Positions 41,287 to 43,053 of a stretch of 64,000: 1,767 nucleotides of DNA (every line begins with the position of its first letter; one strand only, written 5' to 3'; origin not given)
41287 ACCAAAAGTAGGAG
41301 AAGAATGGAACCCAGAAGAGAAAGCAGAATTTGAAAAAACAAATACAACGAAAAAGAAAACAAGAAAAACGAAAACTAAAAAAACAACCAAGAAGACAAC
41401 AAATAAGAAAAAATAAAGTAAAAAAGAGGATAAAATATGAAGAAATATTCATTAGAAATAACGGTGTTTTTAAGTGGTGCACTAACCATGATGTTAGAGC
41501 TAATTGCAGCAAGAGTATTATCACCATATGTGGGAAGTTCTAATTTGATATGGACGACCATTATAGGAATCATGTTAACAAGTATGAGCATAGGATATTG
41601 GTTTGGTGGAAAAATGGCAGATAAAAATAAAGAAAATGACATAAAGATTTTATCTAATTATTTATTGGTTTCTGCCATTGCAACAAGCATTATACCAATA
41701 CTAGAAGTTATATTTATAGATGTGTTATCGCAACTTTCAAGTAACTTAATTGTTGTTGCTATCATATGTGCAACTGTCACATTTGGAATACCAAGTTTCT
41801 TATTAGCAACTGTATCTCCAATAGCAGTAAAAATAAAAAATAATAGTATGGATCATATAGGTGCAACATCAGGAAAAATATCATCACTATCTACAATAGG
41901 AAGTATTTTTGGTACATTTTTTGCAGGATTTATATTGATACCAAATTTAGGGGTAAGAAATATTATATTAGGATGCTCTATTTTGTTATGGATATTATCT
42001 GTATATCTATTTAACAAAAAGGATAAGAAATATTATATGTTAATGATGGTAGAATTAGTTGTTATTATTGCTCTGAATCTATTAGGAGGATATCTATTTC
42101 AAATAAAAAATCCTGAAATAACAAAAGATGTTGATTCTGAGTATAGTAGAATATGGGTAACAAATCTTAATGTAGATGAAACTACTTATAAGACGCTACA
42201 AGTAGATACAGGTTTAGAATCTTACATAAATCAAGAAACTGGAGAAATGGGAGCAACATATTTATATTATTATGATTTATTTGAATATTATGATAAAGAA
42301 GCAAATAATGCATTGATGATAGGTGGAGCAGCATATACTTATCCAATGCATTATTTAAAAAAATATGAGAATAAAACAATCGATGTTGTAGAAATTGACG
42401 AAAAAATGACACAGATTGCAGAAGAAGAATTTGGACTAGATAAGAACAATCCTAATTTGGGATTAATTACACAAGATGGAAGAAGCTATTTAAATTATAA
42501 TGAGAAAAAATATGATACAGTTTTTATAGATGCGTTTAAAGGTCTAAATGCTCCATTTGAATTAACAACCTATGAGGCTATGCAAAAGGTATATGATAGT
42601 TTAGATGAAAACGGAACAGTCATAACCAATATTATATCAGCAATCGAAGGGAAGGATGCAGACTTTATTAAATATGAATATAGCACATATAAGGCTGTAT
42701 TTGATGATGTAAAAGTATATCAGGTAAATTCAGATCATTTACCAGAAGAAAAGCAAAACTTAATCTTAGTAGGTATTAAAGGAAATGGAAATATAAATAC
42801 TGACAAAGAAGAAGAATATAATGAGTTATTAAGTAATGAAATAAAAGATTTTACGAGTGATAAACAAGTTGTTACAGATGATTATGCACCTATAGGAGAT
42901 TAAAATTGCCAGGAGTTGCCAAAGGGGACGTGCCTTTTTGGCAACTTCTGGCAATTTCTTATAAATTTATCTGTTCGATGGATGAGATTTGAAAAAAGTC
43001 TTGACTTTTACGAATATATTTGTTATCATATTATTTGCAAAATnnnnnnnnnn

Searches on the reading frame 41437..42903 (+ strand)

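Call 10: search_protein_families(library=pfam, proteins=[window:41437-42903:+], max_evalue=1)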
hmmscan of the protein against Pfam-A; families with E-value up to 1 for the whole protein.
window:41437-42903:+ (488 aa): 7 families
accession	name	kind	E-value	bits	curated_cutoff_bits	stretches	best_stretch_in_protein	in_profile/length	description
PF01564.23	Spermine_synth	-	1.6e-09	38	22.9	1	286-434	16-165/186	Spermine/spermidine synthase domain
PF05430.17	Methyltransf_30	-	0.00018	21.8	22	1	329-397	21-88/124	S-adenosyl-L-methionine-dependent methyltransferase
PF13649.12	Methyltransf_25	-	0.016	16.3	27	1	306-392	15-96/97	Methyltransferase domain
PF04932.20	Wzy_C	-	0.022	15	31.7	1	160-226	2-69/149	O-Antigen ligase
PF09964.14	DUF2198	-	0.023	15.2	25.7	1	16-65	27-71/72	Uncharacterized protein conserved in bacteria (DUF2198)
PF03006.26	HlyIII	-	0.16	12.1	26.2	0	176-230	144-198/224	Haemolysin-III related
PF04608.18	PgpA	-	0.77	10.1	28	0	152-198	16-62/141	Phosphatidylglycerophosphatase A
